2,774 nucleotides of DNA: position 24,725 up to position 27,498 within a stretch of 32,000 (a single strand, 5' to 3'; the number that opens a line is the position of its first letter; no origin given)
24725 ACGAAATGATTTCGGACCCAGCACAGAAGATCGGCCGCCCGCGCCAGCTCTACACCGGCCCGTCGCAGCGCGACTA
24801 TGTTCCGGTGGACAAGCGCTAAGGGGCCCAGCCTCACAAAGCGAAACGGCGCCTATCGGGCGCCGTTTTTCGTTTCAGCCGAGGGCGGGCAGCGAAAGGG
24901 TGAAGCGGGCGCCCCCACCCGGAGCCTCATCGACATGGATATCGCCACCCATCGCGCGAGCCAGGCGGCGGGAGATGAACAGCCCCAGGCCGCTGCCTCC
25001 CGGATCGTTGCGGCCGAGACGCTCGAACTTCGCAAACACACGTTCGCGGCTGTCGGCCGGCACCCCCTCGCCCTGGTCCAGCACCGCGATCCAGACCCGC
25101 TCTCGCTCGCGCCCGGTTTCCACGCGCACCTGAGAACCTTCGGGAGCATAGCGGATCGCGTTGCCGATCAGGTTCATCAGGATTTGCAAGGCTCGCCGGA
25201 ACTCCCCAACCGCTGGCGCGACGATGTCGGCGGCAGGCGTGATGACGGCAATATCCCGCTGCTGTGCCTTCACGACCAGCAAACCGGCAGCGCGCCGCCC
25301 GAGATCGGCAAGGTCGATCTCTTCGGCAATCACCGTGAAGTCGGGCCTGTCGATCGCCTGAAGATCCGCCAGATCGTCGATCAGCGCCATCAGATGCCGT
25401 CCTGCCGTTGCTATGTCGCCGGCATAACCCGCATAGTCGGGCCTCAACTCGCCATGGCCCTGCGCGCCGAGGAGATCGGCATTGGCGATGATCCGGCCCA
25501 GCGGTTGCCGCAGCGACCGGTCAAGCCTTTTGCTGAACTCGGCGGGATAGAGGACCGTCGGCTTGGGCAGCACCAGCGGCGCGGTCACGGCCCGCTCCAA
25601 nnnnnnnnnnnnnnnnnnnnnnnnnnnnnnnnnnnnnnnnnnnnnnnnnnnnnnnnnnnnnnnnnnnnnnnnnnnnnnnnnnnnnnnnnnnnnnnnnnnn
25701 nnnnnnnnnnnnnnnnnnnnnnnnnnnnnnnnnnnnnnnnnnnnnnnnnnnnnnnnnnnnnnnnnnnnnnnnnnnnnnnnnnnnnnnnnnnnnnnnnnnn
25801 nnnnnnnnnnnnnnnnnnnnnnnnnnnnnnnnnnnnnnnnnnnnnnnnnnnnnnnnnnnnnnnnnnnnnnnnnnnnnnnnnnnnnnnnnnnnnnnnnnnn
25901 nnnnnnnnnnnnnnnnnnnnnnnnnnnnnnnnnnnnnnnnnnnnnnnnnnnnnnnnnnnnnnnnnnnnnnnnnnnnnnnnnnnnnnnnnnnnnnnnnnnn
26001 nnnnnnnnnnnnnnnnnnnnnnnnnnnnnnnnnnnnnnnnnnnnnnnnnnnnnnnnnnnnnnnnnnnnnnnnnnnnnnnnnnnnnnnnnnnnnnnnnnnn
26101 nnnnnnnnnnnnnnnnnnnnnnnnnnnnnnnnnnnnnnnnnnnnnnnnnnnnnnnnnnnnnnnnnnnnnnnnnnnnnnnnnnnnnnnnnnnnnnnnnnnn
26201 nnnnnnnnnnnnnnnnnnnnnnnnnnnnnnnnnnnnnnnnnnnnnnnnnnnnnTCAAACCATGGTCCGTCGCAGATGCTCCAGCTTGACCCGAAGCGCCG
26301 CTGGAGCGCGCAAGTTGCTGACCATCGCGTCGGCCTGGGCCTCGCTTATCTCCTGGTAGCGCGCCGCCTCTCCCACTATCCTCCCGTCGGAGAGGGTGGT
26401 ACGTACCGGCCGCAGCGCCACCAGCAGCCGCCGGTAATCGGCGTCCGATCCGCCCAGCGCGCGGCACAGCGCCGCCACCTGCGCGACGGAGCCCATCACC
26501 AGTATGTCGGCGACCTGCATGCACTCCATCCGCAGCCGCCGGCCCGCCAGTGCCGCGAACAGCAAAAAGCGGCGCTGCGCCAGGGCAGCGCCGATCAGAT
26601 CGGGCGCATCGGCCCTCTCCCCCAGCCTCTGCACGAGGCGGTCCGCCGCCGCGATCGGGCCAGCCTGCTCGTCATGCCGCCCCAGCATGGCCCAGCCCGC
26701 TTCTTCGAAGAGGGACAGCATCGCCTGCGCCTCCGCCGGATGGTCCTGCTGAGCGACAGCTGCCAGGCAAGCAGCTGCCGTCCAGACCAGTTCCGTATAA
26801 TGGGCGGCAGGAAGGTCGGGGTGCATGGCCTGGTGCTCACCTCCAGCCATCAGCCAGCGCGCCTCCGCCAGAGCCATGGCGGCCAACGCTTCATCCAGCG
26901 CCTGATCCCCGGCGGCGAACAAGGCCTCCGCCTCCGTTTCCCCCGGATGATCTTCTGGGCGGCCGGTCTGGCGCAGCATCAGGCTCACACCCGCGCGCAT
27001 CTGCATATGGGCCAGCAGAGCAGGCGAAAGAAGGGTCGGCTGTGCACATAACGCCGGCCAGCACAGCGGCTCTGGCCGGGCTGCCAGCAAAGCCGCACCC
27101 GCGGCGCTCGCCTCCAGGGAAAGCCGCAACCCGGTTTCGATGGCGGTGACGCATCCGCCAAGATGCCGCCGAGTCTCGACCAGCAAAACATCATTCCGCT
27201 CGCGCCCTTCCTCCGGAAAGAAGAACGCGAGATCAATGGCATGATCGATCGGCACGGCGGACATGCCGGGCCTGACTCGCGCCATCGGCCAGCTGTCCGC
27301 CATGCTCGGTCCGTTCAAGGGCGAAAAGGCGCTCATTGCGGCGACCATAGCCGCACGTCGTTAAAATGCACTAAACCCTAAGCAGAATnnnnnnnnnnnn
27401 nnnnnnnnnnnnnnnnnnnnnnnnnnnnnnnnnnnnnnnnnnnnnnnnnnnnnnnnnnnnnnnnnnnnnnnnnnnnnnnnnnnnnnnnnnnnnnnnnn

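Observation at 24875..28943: Four-gene operon resembling a phosphorelay in which every catalytic hallmark is degenerate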

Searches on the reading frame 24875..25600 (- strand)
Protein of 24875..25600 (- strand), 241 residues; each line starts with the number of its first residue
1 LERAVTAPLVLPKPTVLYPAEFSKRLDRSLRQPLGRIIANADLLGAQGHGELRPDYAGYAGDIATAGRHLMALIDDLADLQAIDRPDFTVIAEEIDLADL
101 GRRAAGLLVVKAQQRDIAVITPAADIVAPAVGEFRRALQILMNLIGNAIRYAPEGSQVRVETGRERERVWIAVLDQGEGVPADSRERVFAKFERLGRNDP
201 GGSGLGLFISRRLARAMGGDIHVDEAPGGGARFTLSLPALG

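Call 79: search_dna_similar(query=window:24875-25600:-, collection=plasmids, mode=protein, max_evalue=1e-30, max_rows=10)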
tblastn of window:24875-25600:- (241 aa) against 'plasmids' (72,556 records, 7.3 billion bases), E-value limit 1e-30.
Records with a match: 1; places in all: 1; records where one place covers at least 80% of the query: 1.
Best place of each record, by identity: <60% 1.
By first word of the organism name: Sphingomonas 1.
By predicted mobility (MOB-suite, as given by PLSDB): non-mobilizable 1.
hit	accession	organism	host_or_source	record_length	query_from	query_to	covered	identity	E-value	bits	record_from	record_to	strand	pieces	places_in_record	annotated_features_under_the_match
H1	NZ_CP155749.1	Sphingomonas parapaucimobilis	Chinese cabbage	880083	22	239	90%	53.2%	1e-46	172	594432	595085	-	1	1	HAMP domain-containing sensor histidine kinase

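Call 80: get_annotated_region(hit=H1, flank=7000)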
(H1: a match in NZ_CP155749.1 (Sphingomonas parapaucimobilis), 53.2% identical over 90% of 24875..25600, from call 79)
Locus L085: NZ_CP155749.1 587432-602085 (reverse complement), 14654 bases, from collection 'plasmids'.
description: Sphingomonas parapaucimobilis strain YK209 plasmid unnamed1, complete sequence
organism: Sphingomonas parapaucimobilis (NCBI taxid 28213)
taxonomy: Bacteria; Pseudomonadota; Alphaproteobacteria; Sphingomonadales; Sphingomonadaceae; Sphingomonas; Sphingomonas parapaucimobilis
host: -; source: Chinese cabbage; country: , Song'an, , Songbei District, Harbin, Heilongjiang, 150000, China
typing (MOB-suite, as given by PLSDB): non-mobilizable
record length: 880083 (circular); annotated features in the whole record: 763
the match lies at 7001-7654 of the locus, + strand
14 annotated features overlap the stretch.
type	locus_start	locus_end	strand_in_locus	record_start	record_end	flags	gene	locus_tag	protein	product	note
CDS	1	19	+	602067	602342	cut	-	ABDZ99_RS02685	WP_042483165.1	DUF1467 family protein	-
CDS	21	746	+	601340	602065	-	-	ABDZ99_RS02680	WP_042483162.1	YafY family protein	-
CDS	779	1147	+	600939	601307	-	-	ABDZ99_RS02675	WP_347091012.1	VOC family protein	-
CDS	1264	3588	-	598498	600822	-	-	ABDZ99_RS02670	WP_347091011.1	hypothetical protein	-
CDS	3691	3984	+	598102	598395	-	-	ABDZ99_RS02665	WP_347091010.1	Hpt domain-containing protein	-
CDS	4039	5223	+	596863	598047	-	-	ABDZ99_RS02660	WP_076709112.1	hypothetical protein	-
CDS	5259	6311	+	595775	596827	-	-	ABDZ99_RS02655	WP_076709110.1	hypothetical protein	-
CDS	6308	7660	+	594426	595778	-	-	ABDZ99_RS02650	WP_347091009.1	HAMP domain-containing sensor histidine kinase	GO:0007165 - signal transduction [Evidence IEA]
CDS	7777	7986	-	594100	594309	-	-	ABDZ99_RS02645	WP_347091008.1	hypothetical protein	-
CDS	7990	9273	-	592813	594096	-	-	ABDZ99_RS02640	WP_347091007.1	citrate synthase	-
CDS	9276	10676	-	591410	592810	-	gltX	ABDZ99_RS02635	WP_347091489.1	glutamate--tRNA ligase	GO:0006424 - glutamyl-tRNA aminoacylation [Evidence IEA]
CDS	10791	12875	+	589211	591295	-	-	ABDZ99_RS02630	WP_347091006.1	ComEC/Rec2 family competence protein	-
CDS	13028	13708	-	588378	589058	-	lexA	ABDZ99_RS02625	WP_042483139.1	transcriptional repressor LexA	GO:0006282 - regulation of DNA repair [Evidence IEA]; GO:0006355 - regulation of DNA-templated transcription [Evidence ...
CDS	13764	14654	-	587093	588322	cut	glp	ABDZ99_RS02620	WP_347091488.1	gephyrin-like molybdotransferase Glp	GO:0006777 - Mo-molybdopterin cofactor biosynthetic process [Evidence IEA]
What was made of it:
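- On Hpt domain (PF01627) histidine phosphotransfer proteins: The PGAP name for the orthologue is 'Hpt domain-containing protein' (call 80).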

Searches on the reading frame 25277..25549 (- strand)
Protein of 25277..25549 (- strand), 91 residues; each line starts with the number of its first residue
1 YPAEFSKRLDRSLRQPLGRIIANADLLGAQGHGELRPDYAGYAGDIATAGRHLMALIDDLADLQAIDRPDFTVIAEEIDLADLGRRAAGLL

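Call 69: search_solved_structures(query=window:25277-25549:-, max_evalue=1, show_alignments=5)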
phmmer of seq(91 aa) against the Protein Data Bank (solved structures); distinct sequences matched with E-value up to 1: 11.
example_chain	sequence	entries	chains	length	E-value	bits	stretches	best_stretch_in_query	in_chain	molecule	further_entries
2c2a_A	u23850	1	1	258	0.021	18.4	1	3-88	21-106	SENSOR HISTIDINE KINASE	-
3dge_A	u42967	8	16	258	0.021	18.4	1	3-88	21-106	Sensor protein | Histidine kinase | Sensor histidine kinase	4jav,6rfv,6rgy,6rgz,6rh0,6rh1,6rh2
5uht_A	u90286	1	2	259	0.021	18.4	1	3-88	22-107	Sensor histidine kinase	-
6azr_A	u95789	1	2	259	0.021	18.4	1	3-88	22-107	Sensor histidine kinase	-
6rh7_A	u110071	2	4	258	0.029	18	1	3-88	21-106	Sensor histidine kinase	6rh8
4jas_A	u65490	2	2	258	0.035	17.7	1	3-88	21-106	Histidine kinase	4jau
4q20_A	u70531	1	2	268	0.11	16.2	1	5-84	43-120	Sensor protein DivL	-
7n0e_B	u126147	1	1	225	0.18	15.5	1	3-79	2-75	Histidine kinase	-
6dk7_A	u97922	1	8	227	0.27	14.9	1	3-79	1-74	RetS (Regulator of Exopolysaccharide and Type III Secretion)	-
6dk8_A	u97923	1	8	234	0.29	14.8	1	3-79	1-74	RetS (Regulator of Exopolysaccharide and Type III Secretion)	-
9m08_C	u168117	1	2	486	0.59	13.8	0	4-82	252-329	histidine kinase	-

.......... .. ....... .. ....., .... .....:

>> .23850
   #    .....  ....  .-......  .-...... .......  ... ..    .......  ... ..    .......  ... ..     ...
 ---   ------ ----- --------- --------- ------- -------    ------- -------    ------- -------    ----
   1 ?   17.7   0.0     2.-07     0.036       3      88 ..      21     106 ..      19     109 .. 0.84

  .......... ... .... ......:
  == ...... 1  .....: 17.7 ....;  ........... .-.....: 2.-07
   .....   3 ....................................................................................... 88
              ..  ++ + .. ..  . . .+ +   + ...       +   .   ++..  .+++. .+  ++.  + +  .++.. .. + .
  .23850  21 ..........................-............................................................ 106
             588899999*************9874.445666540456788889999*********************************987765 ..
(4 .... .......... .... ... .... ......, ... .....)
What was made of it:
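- Tried and rejected: Rejected as the main reading, because HK853 has a His at the aligned helix-2 position without using it (call 69).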

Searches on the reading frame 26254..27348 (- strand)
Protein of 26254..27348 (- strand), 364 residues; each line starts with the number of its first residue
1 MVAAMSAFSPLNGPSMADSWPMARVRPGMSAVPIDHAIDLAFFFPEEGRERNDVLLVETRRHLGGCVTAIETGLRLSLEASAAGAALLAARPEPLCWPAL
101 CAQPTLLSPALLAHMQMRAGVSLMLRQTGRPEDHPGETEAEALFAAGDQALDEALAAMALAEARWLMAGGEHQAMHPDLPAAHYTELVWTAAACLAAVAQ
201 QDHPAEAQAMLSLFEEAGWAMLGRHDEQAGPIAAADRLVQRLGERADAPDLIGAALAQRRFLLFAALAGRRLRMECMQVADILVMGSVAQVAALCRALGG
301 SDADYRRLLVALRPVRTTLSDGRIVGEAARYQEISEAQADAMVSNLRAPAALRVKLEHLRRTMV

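Call 3: search_protein_families(library=pfam, proteins=[window:26254-27348:-], max_evalue=1)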
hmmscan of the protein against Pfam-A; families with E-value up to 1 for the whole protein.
window:26254-27348:- (364 aa): 3 families
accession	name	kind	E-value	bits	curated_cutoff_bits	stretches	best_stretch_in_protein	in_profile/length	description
PF10098.14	DUF2336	-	1.9e-10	41.1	34.6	1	171-336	86-250/262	Uncharacterised protein conserved in bacteria (DUF2336)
PF10945.13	CBP_BcsR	-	0.0068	16.5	25.2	0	291-306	5-20/41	Cellulose biosynthesis protein BcsR-like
PF13450.12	NAD_binding_8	-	0.11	13.2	21.9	1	50-72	18-40/68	NAD(P)-binding Rossmann-like domain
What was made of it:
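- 26254..27348 (-): DUF2336 helical protein (364 aa). Pfam PF10098 scores 41.1 bits against a cut-off of 34.6 (call 3).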

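Call 4: search_protein_families(library=ncbifam, proteins=[window:26254-27348:-], max_evalue=1)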
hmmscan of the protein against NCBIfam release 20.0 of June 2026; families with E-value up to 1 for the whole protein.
window:26254-27348:- (364 aa): 0 families

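Call 66: search_protein_families(library=padloc, proteins=[window:26254-27348:-], max_evalue=0.01)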
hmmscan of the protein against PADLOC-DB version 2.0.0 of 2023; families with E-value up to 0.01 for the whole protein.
window:26254-27348:- (364 aa): 0 families

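Call 74: search_solved_structures(query=window:26254-27348:-, max_evalue=5, show_alignments=1)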
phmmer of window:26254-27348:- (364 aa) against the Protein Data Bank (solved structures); distinct sequences matched with E-value up to 5: 2.
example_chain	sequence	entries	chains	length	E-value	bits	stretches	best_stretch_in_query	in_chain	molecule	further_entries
3ibs_A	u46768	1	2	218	0.42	12.8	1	32-94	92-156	conserved hypothetical protein BatB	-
4jdu_A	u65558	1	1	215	0.91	11.7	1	33-95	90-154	Aerotolerance-related membrane protein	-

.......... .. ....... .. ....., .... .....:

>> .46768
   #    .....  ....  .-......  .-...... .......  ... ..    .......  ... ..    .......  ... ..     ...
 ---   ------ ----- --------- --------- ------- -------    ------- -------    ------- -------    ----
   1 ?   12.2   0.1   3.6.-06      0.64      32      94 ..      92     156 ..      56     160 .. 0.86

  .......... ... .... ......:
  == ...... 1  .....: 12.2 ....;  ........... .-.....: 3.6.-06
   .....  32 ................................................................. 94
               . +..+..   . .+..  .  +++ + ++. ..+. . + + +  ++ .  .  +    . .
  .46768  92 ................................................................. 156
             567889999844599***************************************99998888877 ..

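Call 78: search_dna_similar(query=window:26254-27348:-, collection=plasmids, mode=protein, max_evalue=0.001, max_rows=15)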
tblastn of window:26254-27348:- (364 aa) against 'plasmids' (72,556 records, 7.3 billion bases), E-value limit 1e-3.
No match.
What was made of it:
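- Tried and rejected: No match (call 78).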
